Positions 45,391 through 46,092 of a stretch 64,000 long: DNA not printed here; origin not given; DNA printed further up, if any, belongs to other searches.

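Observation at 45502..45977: GxxExxY (PD-(D/E)XK-like) gene bounded by about 31-bp inverted repeats in the middle of the his operon: candidate autonomous partner of the short hairpin elements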

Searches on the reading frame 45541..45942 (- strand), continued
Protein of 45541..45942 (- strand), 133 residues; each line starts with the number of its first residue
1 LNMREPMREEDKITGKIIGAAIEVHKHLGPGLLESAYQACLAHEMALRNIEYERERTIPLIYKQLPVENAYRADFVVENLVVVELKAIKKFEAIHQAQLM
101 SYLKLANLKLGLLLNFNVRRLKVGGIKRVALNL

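Call 52: fold_search(model_id=the predicted structure, library=pdb)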
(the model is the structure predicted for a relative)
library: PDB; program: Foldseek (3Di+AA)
matches with E <= 10: 312; with E <= 0.001: 1
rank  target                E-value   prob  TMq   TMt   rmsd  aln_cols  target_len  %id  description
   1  4ic1_B                8.7e-04  1.00  0.45  0.31  13.6       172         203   19  Crystal structure of SSO0001 (released 2013-01-16)
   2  4ic1_A                2.3e-03  1.00  0.49  0.34  11.0       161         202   19  Crystal structure of SSO0001 (released 2013-01-16)
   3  4ic1_D                4.9e-03  0.98  0.47  0.33  12.5       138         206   20  Crystal structure of SSO0001 (released 2013-01-16)
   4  4ic1_G                5.6e-03  0.99  0.53  0.37  11.3       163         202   18  Crystal structure of SSO0001 (released 2013-01-16)
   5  6p4o_F                1.6e-02  0.97  0.42  0.14   5.5        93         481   19  Complex of XPB helicase with Bax1 endonuclease from Sulfurisphaera tokodaii at 3.15 Angstroms resolution (released 2020-06-03)
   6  3syy                  3.2e-02  0.93  0.49  0.35  13.1       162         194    9  Crystal Structure of an alkaline exonuclease (LHK-Exo) from Laribacter hongkongensis (released 2012-02-15)
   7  9iac_A                3.9e-02  0.54  0.38  0.22  14.4       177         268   10  Structure of the Argonaute-associated Cas4 family protein 1 (ACE1) from Microcystis aeruginosa (MaACE1) (released 2025-04-23)
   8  2zyz_C                7.4e-02  0.38  0.29  0.36   7.4        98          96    8  Pyrobaculum aerophilum splicing endonuclease (released 2009-06-23)
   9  2zyz_A                1.0e-01  0.35  0.30  0.38   7.2        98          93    7  Pyrobaculum aerophilum splicing endonuclease (released 2009-06-23)
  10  4g6v_A                1.0e-01  0.30  0.30  0.30   9.1       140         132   11  CdiA-CT/CdiI toxin and immunity complex from Burkholderia pseudomallei (released 2012-12-12)
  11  6p4w_D                1.3e-01  0.75  0.42  0.17   5.8        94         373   19  XPB helicase in a complex with truncated Bax1 from Sulfurisphaera tokodaii at 2.96 Angstrom resolution (released 2020-06-03)
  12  3sz4                  1.5e-01  0.77  0.51  0.36  13.9       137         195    9  Crystal Structure of LHK-Exo in complex with dAMP (released 2012-02-15)
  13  3k93                  1.7e-01  0.54  0.43  0.27  15.6       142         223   14  Crystal structure of phage related exonuclease (YP_719632.1) from HAEMOPHILUS SOMNUS 129PT at 2.15 A resolution (released 2009-11-03)
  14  1rzn_A                1.9e-01  0.21  0.27  0.24   7.0        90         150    9  Crystal Structure of Penicillin-binding protein-related factor A from Bacillus Subtilis. (released 2004-11-30)
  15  6ppj_A                2.5e-01  0.28  0.40  0.08  14.4       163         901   18  Cryo-EM structure of AdnA(D934A)-AdnB(D1014A) in complex with AMPPNP (released 2019-11-20)
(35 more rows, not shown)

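Call 56: find_encoding_contigs(protein=P0066, flank=3000, max_places=10)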
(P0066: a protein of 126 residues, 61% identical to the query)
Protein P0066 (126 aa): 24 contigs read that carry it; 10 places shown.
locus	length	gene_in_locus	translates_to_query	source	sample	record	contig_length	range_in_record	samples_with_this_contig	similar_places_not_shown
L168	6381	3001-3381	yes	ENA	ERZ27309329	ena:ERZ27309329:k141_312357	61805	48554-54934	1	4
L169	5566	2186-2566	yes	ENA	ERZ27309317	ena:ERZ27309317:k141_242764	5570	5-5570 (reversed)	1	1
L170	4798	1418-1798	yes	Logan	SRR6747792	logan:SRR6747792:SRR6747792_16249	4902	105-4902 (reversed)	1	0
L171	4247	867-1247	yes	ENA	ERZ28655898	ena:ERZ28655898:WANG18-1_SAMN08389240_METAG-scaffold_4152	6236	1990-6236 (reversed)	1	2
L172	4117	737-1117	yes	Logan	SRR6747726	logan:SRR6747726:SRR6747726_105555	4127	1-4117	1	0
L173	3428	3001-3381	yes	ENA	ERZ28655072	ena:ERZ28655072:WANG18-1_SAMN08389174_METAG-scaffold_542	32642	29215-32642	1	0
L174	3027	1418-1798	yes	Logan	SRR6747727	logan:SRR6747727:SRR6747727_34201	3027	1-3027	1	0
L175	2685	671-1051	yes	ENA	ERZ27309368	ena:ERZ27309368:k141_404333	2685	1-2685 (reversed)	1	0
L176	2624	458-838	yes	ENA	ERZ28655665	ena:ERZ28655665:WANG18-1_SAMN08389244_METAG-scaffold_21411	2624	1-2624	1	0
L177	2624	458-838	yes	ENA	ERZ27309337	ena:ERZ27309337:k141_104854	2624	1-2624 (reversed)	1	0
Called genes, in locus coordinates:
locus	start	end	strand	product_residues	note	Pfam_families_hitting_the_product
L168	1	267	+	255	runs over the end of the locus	PF00581:Rhodanese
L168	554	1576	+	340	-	PF01634:HisG, PF08029:HisG_C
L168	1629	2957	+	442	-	PF00815:Histidinol_dh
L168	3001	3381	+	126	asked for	PF13366:PDDEXK_3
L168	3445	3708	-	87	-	PF06769:YoeB_toxin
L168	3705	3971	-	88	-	PF02604:PhdYeFM_antitox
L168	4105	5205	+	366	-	PF00155:Aminotran_1_2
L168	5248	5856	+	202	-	PF00475:IGPD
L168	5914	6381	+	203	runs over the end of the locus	PF00117:GATase, PF07685:GATase_3 (weak)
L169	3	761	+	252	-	?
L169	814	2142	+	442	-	PF00815:Histidinol_dh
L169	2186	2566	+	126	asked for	PF13366:PDDEXK_3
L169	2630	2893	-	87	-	PF06769:YoeB_toxin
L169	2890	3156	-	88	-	PF02604:PhdYeFM_antitox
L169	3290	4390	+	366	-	PF00155:Aminotran_1_2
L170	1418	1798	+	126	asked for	PF13366:PDDEXK_3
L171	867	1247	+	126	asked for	PF13366:PDDEXK_3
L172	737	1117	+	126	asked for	PF13366:PDDEXK_3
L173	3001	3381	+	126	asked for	PF13366:PDDEXK_3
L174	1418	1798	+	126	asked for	PF13366:PDDEXK_3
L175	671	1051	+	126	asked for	PF13366:PDDEXK_3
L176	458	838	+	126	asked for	PF13366:PDDEXK_3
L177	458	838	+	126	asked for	PF13366:PDDEXK_3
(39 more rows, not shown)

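Call 61: search_dna_similar(query=window:45541-45936:-, collection=plasmids, mode=protein, max_evalue=1e-10, max_rows=40)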
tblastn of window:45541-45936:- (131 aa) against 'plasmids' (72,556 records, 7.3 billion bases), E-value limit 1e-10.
Records with a match: 7; places in all: 7; records where one place covers at least 80% of the query: 4.
Best place of each record, by identity: <60% 7.
By first word of the organism name: Bernardetia 1; Bacteroides 1; Gemmatirosa 1; Treponema 1; Persicobacter 1; Prevotella 1; Sphingomonas 1.
By predicted mobility (MOB-suite, as given by PLSDB): non-mobilizable 7.
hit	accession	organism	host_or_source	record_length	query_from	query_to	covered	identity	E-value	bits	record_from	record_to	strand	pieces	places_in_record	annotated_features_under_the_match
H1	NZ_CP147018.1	Bernardetia sp. Wsw4-3y2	Red alga,Red algae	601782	4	122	91%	54.2%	5e-28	114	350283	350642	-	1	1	GxxExxY protein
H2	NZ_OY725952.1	Bacteroides finegoldii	-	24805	9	126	90%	45.8%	2e-23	101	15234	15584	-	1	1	GxxExxY protein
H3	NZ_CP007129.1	Gemmatirosa kalamazoonensis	-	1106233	9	122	84%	49.1%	1e-15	106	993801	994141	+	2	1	record has no annotation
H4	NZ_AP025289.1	Treponema saccharophilum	-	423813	9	126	90%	42.4%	9e-16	79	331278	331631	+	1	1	GxxExxY protein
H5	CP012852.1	Persicobacter sp. JZB09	cell culture,soil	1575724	2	100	76%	42.4%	1e-14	76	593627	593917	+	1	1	none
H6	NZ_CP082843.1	Prevotella nigrescens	-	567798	14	100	66%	36.8%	3e-11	66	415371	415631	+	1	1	GxxExxY protein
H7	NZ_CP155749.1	Sphingomonas parapaucimobilis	Chinese cabbage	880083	5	100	73%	31.3%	5e-11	66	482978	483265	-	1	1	GxxExxY protein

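Call 91: search_protein_families(library=padloc, proteins=[window:45541-45936:-], max_evalue=0.01)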
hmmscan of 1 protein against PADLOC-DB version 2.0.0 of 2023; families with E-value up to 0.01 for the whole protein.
window:45541-45936:- (131 aa): 2 families
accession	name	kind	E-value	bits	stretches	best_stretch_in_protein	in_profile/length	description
PDLC01611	Cas4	-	0.00038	18.8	1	62-105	47-91/158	"CAS-I,CAS-II,CAS-III,CAS-IV,CAS-V,CAS-VI; acquisition_associated"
PDLC01771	Cas4b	-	0.0016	16.7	1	60-103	50-91/162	-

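Call 92: search_protein_families(library=phrogs, proteins=[window:45541-45936:-], max_evalue=0.001)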
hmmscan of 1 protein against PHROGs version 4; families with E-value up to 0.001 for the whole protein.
window:45541-45936:- (131 aa): 0 families

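Call 102: search_protein_representatives(alignment_id=A2)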
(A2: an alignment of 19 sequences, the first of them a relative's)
Query: 19 sequences, 131 profile positions. Proteins with E-value up to 0.001 (for the whole library): 34545; up to 1e-10: 15511; up to 1e-30: 1071. The best 150 are listed.
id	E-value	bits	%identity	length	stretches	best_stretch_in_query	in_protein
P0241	6.8e-80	281.8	-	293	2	7-130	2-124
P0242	5.1e-74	262.8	-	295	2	8-131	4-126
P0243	3.8e-69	247.1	-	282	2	7-128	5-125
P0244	6.9e-68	243.0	-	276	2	9-128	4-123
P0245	6.8e-62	223.6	-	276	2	6-127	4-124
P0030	8.8e-62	223.3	-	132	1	1-131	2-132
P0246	7.7e-60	217.0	-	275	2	13-127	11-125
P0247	1.4e-59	216.1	-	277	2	8-128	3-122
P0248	1.6e-59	215.9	-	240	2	5-129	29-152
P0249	2.7e-57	208.7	-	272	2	7-129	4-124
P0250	3.4e-57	208.4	-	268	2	7-129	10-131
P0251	1.4e-56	206.5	-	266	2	8-128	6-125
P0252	6.0e-56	204.4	-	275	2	11-129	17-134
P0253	2.9e-53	195.7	-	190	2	7-129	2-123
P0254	3.5e-53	195.4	-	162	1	7-129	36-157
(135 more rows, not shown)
